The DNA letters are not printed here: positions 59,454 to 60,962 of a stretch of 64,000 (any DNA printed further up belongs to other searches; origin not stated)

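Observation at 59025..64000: AT-rich defence-island candidate: fused HsdM-HsdS methyltransferase/specificity protein next to a eukaryotic-type Ser/Thr kinase and two unknown genes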

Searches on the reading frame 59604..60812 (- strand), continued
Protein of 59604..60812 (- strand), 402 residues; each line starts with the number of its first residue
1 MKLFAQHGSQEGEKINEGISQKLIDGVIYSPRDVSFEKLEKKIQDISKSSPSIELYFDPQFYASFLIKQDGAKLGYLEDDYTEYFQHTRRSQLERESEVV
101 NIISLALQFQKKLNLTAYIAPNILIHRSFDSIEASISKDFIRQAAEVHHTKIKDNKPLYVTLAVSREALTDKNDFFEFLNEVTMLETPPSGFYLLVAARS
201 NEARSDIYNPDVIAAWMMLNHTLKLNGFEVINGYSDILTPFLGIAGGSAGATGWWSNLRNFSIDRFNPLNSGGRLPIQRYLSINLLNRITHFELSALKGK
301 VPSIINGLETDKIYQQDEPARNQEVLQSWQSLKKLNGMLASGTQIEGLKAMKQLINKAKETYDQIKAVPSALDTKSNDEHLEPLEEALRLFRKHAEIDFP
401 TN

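Call 32: search_protein_families(library=padloc, proteins=[L007:2-2398:+, L017:7353-8873:+, L019:6382-9087:+, L020:5726-9031:+, L022:1-2211:+, L024:7044-9053:+, L026:5970-8993:+, L030:519-2459:+, L034:6423-9002:+, L013:7512-8978:+], max_evalue=0.00001)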
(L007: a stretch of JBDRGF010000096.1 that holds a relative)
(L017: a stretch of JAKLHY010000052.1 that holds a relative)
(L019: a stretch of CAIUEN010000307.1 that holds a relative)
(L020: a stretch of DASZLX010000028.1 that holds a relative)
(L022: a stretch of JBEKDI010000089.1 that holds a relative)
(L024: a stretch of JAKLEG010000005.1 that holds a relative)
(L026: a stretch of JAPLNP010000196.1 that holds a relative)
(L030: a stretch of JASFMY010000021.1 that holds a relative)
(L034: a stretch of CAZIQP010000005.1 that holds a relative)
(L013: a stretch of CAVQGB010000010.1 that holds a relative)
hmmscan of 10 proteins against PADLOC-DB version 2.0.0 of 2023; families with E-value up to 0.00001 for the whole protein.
L007:2-2398:+ (798 aa): 53 families (the best 25 are shown)
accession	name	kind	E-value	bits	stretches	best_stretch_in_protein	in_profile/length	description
PDLC03596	REase_MTase_IIG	-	1.1e-204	680.7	1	1-797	295-1143/1148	Type IIG restriction enzyme-methyltransferase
PDLC03601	REase_MTase_IIG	-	1.1e-97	326.2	2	365-729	661-1036/1110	Type IIG restriction enzyme-methyltransferase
PDLC03612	REase_MTase_IIG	-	7.6e-92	307.2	3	356-797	783-1244/1247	Type IIG restriction enzyme-methyltransferase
PDLC03609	REase_MTase_IIG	-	2.5e-63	212.3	2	299-752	485-936/1066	Type IIG restriction enzyme-methyltransferase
PDLC02643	DrmMI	-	3.3e-40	135.9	3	313-439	809-936/1347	DrmMI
PDLC03604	REase_MTase_IIG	-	7.6e-40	134.8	1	247-694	441-872/1011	Type IIG restriction enzyme-methyltransferase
PDLC03313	MTase_II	-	2.4e-36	123.4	1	372-797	140-560/563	Type II methyltransferase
PDLC03250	MTase_II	-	2.7e-32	110.4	1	373-715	337-677/775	Type II methyltransferase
PDLC03335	MTase_II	-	3.9e-32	109.7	1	367-746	186-573/607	Type II methyltransferase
PDLC03226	MTase_II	-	8.1e-32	108.6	2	373-508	125-259/579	Type II methyltransferase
PDLC03245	MTase_II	-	5.8e-29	99.1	1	375-707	157-485/577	Type II methyltransferase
PDLC03235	MTase_II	-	4.6e-24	83.2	1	373-613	243-484/648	Type II methyltransferase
PDLC03629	REase_MTase_IIG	-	2.3e-23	80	2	360-488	555-692/1182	Type IIG restriction enzyme-methyltransferase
PDLC02529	PglX|PglXI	-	1.7e-22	77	2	204-466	227-451/1189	PglX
PDLC03627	REase_MTase_IIG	-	3.3e-22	76.1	2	90-276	327-480/1136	Type IIG restriction enzyme-methyltransferase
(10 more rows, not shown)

L017:7353-8873:+ (506 aa): 2 families
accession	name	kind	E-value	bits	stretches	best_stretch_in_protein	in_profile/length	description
PDLC03868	LmuB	-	1.1e-06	25.2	1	3-41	6-44/1035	-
PDLC04135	mad3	-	3.7e-06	24.7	0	2-46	1-43/374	mads_3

L019:6382-9087:+ (901 aa): 6 families
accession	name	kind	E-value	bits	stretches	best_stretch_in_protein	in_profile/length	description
PDLC03648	REase_III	-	7.7e-201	667.4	2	82-555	2-499/871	Type III restriction enzyme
PDLC03647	REase_III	-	2e-12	44.1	1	371-449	503-584/989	Type III restriction enzyme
PDLC03649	REase_III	-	3.6e-09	33.1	0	292-420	417-540/973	Type III restriction enzyme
PDLC03653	REase_III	-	1.5e-08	31.3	1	197-439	262-490/883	Type III restriction enzyme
PDLC03650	REase_III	-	3.8e-08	30.2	1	196-423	226-426/898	Type III restriction enzyme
PDLC03651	REase_III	-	4.5e-08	29.6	0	359-420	393-460/873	Type III restriction enzyme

L020:5726-9031:+ (1101 aa): 2 families
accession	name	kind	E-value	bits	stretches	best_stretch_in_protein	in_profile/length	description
PDLC00662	HmaC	-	0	1163.1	1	165-1099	2-940/941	AAA+ ATPase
PDLC02192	DUF499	-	2.2e-43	146.3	1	209-853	36-634/1022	-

L022:1-2211:+ (736 aa): 32 families (the best 25 are shown)
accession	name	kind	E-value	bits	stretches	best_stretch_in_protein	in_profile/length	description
PDLC02193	PLD_Helicase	-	0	1204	1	1-736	164-905/905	-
PDLC02621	DrmD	-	3.4e-42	142.7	2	476-651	474-646/1040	DrmD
PDLC02619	DrmD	-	8.6e-37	124.7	2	575-666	477-571/872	DrmD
PDLC00659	HmaA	-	1.3e-33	113.9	2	523-667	513-648/1176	SNF2 helicase / DEAD-box helicase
PDLC02623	DrmD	-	3.4e-33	112.5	2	505-666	519-657/1040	DrmD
PDLC02500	BrxHI|BrxHII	-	6.3e-29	99.1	1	572-666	518-610/933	BrxHI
PDLC02633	DrmD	-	8.4e-28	94.8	2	499-647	503-647/839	DrmD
PDLC02843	DpdE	-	7.2e-26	88.4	2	526-666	571-705/1091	DpdE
PDLC02572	DrmA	-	7.8e-26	88.3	1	498-641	495-634/1043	DrmA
PDLC02620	DrmD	-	6e-25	85.4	2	579-700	528-650/1060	DrmD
PDLC02840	DpdE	-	2.5e-24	83.6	2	458-666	502-690/1091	DpdE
PDLC02504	BrxHI|BrxHII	-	2.6e-24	83.2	1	571-660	523-612/971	BrxHII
PDLC02632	DrmD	-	1.4e-23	81.3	1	498-641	498-637/662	DrmD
PDLC02634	DrmD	-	1.3e-21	74.2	1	527-661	477-615/900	DrmD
PDLC02853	DpdE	-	8.6e-21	71.6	2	525-670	489-644/985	DpdE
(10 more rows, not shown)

L024:7044-9053:+ (669 aa): 0 families

L026:5970-8993:+ (1007 aa): 0 families

L030:519-2459:+ (646 aa): 0 families

L034:6423-9002:+ (859 aa): 7 families
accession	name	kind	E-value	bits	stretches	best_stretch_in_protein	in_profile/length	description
PDLC01465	PrimPol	-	3.1e-72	241.5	1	70-407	5-275/276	"CAS-I,CAS-II,CAS-III,CAS-IV,CAS-V,CAS-VI; associated"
PDLC01101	PrimPol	-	4.3e-19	66.5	1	166-325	166-329/490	adaptation polymerase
PDLC02707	PbeA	-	2.7e-13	47.4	1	479-623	252-416/672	PbeA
PDLC02704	PbeA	-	7.8e-11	39.2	0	761-816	590-644/682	PbeA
PDLC03659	mREase_IV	-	6.5e-09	32.2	1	485-627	230-378/945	Type IV methyl-directed restriction enzyme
PDLC02706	PbeA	-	5.6e-08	29.8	0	577-623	388-434/722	PbeA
PDLC03658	mREase_IV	-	1.8e-07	27.3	1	487-627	236-378/953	Type IV methyl-directed restriction enzyme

L013:7512-8978:+ (488 aa): 4 families
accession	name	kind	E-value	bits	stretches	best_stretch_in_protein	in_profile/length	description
PDLC00829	E1-E2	-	1.5e-08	32.1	0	196-246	168-218/426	E1-E2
PDLC00828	E1-E2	-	1.1e-07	29.5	1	197-378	173-329/431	E1-E2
PDLC00837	E1-E2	-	1.9e-06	24.9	1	192-331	318-443/593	E1-E2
PDLC00840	E1-E2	-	9.6e-06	22.9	0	197-243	211-257/458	E1-E2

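Call 36: search_solved_structures(query=A1, max_evalue=10, show_alignments=2)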
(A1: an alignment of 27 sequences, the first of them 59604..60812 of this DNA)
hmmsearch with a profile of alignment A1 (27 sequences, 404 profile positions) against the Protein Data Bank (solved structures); distinct sequences matched with E-value up to 10: 5.
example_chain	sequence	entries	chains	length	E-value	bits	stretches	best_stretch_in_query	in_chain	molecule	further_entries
4iwb_A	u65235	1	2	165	0.22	13.6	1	302-387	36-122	FliC, FliS chimera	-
1ory_A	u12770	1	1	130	0.51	12.4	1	325-386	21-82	flagellar protein FliS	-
1orj_A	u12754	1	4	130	0.69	12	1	328-386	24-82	flagellar protein FliS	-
8hew_A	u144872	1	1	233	0.75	11.9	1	309-388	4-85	14-3-3 protein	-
7xbq_A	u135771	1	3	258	0.9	11.6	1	309-388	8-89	Putative 14-3-3 protein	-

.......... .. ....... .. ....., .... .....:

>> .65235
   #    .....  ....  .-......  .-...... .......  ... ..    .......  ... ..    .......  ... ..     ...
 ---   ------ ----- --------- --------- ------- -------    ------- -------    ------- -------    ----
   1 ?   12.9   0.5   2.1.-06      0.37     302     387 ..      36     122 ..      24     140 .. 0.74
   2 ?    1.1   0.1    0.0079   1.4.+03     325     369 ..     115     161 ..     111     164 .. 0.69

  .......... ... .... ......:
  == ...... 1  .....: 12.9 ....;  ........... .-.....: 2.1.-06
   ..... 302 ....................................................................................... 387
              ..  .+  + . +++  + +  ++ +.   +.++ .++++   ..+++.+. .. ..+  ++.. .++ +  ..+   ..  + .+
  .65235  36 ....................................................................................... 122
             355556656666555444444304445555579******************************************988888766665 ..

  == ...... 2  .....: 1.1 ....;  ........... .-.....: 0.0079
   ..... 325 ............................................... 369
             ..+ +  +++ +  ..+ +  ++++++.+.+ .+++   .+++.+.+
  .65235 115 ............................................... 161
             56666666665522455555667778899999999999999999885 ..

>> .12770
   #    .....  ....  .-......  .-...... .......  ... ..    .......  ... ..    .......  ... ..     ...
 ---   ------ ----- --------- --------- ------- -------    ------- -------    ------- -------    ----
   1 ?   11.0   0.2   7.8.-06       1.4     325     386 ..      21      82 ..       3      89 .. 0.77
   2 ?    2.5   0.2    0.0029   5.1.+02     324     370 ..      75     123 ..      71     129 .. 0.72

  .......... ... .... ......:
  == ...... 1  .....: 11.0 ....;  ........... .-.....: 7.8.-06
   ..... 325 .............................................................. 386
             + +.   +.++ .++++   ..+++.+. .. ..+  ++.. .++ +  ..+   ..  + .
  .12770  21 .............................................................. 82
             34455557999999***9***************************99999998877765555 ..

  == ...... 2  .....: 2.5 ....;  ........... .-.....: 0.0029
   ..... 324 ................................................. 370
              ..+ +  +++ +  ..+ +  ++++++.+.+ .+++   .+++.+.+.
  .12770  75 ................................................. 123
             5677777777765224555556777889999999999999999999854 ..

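Call 54: find_related_loci(query=A1, collection=viral_contigs, flank=10000)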
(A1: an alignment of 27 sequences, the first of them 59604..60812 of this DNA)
Query A1 (402 aa) in viral_contigs; peptide patterns used: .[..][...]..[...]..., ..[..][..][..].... (x = any residue, [..] = any of these).
52 stretches matched a pattern, but none encodes a relative of the query by tblastn (E <= 1e-3).

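Call 61: search_protein_families(library=pfam, proteins=[L024:7044-9053:+, L024:2844-7025:+, L026:5970-8993:+, L030:519-2459:+, L017:7353-8873:+, L033:11785-14952:+, L033:5542-7383:+, L033:7380-8630:+, L044:11204-12211:+, L009:3371-6295:-], max_evalue=0.0001)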
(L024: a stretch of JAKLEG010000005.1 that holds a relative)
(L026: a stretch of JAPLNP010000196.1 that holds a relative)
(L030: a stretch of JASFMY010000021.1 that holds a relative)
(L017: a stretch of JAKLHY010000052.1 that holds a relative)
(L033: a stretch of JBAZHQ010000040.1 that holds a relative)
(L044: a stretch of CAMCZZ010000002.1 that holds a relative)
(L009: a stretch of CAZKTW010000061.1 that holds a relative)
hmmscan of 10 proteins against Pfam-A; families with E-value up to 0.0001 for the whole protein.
L024:7044-9053:+ (669 aa): 3 families
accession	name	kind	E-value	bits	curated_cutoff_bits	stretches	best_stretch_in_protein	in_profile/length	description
PF01381.28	HTH_3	-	7.6e-07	29.5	23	0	34-83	3-51/55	Helix-turn-helix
PF13560.12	HTH_31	-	2.9e-05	24.7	27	0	29-85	3-59/64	Helix-turn-helix domain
PF12844.13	HTH_19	-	7.9e-05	22.9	30.2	0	32-83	4-54/64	Helix-turn-helix domain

L024:2844-7025:+ (1393 aa): 4 families
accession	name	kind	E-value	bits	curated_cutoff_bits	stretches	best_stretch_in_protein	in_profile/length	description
PF07669.17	Eco57I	-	4.9e-19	69.5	25.3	1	656-909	2-139/171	Eco57I restriction-modification methylase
PF20473.4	MmeI_Mtase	-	1.3e-12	47.9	27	1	804-948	119-242/259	MmeI, DNA-methyltransferase domain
PF20466.3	MmeI_TRD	-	6.5e-12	45.7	27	1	1000-1180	29-206/207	MmeI, target recognition domain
PF02384.22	N6_Mtase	-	4.1e-05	23.5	20.4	0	525-597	23-70/311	N-6 DNA Methylase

L026:5970-8993:+ (1007 aa): 4 families
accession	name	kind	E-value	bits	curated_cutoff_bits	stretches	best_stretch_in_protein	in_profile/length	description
PF13519.12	VWA_2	-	1.1e-17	65.1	27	1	71-169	1-106/107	von Willebrand factor type A domain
PF00092.34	VWA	-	3.4e-17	63.6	23.8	2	71-195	2-139/174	von Willebrand factor type A domain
PF07090.17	GATase1_like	-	1.5e-11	44.8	27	1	613-709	152-244/247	Putative glutamine amidotransferase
PF13768.12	VWA_3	-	2.7e-07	31.2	27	1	455-584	26-154/155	von Willebrand factor type A domain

L030:519-2459:+ (646 aa): 1 family
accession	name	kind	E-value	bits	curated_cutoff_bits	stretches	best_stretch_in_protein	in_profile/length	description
PF00221.24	Lyase_aromatic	-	7.2e-139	463.9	27.3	2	13-299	1-260/466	Aromatic amino acid lyase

L017:7353-8873:+ (506 aa): 2 families
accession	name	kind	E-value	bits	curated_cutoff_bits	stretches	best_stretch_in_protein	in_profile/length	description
PF02463.25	SMC_N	-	1.1e-06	28.6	40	0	3-46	2-45/220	RecF/RecN/SMC N terminal domain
PF13476.12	AAA_23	-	1.5e-05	26.1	27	1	5-50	1-44/201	AAA domain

L033:11785-14952:+ (1055 aa): 4 families
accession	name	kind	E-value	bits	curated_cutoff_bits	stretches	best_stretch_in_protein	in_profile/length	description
PF18766.7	SWI2_SNF2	-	2.4e-53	181.5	26.7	1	340-566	1-214/221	SWI2/SNF2 ATPase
PF04313.20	HSDR_N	-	3.5e-23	82.9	25.1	1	46-229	4-174/198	Type I restriction enzyme R protein N terminus (HSDR_N)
PF04851.21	ResIII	-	3.3e-19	69.8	22.5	1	336-501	3-163/164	Type III restriction enzyme, res subunit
PF22679.2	T1R_D3-like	-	2.2e-16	61.1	27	1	677-743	93-156/158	Type I restriction enzyme subunit R domain 3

L033:5542-7383:+ (613 aa): 4 families
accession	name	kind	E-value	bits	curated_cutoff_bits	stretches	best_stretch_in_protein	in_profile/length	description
PF02384.22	N6_Mtase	-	4.3e-77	259.9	20.4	1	256-571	3-306/311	N-6 DNA Methylase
PF12161.14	HsdM_N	-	1.2e-19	71.7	24.5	1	97-241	1-134/135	HsdM N-terminal domain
PF01381.28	HTH_3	-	1.2e-12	48.1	23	1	10-61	4-52/55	Helix-turn-helix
PF13560.12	HTH_31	-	3.4e-08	34.1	27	1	7-50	6-50/64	Helix-turn-helix domain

L033:7380-8630:+ (416 aa): 1 family
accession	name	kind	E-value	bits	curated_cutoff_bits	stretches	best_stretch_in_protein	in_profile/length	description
PF01420.25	Methylase_S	-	1.1e-13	52.2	22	1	227-384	22-162/168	Type I restriction modification DNA specificity domain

L044:11204-12211:+ (335 aa): 0 families

L009:3371-6295:- (974 aa): 5 families
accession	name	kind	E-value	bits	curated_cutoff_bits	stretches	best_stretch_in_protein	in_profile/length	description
PF01055.32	Glyco_hydro_31_2nd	-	1.6e-89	301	23.5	1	280-611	2-328/328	Glycosyl hydrolases family 31 TIM-barrel domain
PF21365.3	Glyco_hydro_31_3rd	-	2.4e-25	89.3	24.4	2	810-862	36-87/87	Glycosyl hydrolase family 31 C-terminal domain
PF17137.9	DUF5110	-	1.5e-24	86.3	27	1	878-946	1-70/71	Domain of unknown function (DUF5110)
PF13802.12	Gal_mutarotas_2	-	2.6e-17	64.1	27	1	78-238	2-183/184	Glycosyl hydrolase 31 N-terminal galactose mutarotase-like domain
PF07691.17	PA14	-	1.8e-15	57.4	24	1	679-801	1-135/147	PA14 domain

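Call 62: fold_search(model_id=the predicted structure, library=pdb)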
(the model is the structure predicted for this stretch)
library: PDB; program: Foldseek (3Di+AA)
matches with E <= 10: 1406; with E <= 0.001: 52
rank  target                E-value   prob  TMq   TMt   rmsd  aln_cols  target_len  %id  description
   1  1iq8_A                2.3e-06  1.00  0.49  0.37   8.3       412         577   10  Crystal Structure of archaeosine tRNA-guanine transglycosylase from Pyrococcus horikoshii (released 2002-05-22)
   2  1sfl_A                6.9e-05  1.00  0.32  0.50   7.5       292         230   15  1.9A Crystal structure of Staphylococcus aureus type I 3-dehydroquinase, apo form (released 2004-10-19)
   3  7a9e                  8.1e-05  1.00  0.47  0.49   7.6       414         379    8  tRNA-guanine transglycosylase C158S/C281S/Y330C/H333A mutant in complex with ethyl methyl sulfone (released 2021-06-16)
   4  4b5x_B                9.9e-05  1.00  0.34  0.50   6.2       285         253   10  Crystal structures of divalent metal dependent pyruvate aldolase (HpaI), mutant D42A (released 2012-08-29)
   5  1q66                  1.0e-04  1.00  0.46  0.49   8.2       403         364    9  CRYSTAL STRUCTURE OF TGT IN COMPLEX WITH 2-AMINO-6-AMINOMETHYL-8-phenylsulfanylmethyl-3H-QUINAZOLIN-4-ONE crystallized a (released 2004-04-13)
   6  7ovo_C                1.0e-04  1.00  0.47  0.49   9.3       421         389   11  Heterodimeric murine tRNA-guanine transglycosylase in complex with queuine (released 2022-06-22)
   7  4b5w_E                1.4e-04  1.00  0.34  0.50   6.1       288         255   11  Crystal structures of divalent metal dependent pyruvate aldolase R70A mutant, HpaI, in complex with pyruvate (released 2012-08-29)
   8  3hfy                  1.7e-04  1.00  0.42  0.47   8.1       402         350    9  Mutant of tRNA-guanine transglycosylase (K52M) (released 2009-08-18)
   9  2xz9_A                1.8e-04  1.00  0.37  0.45  11.0       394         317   12  CRYSTAL STRUCTURE FROM THE PHOSPHOENOLPYRUVATE-BINDING DOMAIN OF ENZYME I IN COMPLEX WITH PYRUVATE FROM THE THERMOANAE (released 2011-06-15)
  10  3s1g                  1.9e-04  1.00  0.49  0.53   6.8       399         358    8  tRNA-Guanine Transglycosylase in complex with lin-Benzohypoxanthine Inhibitor (released 2012-05-16)
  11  1ozm                  2.1e-04  1.00  0.51  0.54   6.8       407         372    7  Y106F mutant of Z. mobilis TGT (released 2003-09-30)
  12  4q8n                  2.2e-04  1.00  0.44  0.48   8.1       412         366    7  tRNA-Guanine Transglycosylase (TGT) Mutant V262C Apo Structure (released 2015-05-20)
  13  3bl3                  2.4e-04  1.00  0.47  0.51   7.8       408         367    8  tRNA guanine transglycosylase V233G mutant apo structure (released 2008-12-16)
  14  4jbr                  2.5e-04  1.00  0.46  0.49   7.1       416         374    9  tRNA-guanine transglycosylase Y330C mutant as covalently linked dimer in space group P6(5)22 (released 2014-03-19)
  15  7nnk_A                2.8e-04  1.00  0.32  0.48   6.4       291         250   10  Crystal structure of S116A mutant of hydroxy ketone aldolase (SwHKA) from Sphingomonas wittichii RW1 in complex with h (released 2022-11-16)
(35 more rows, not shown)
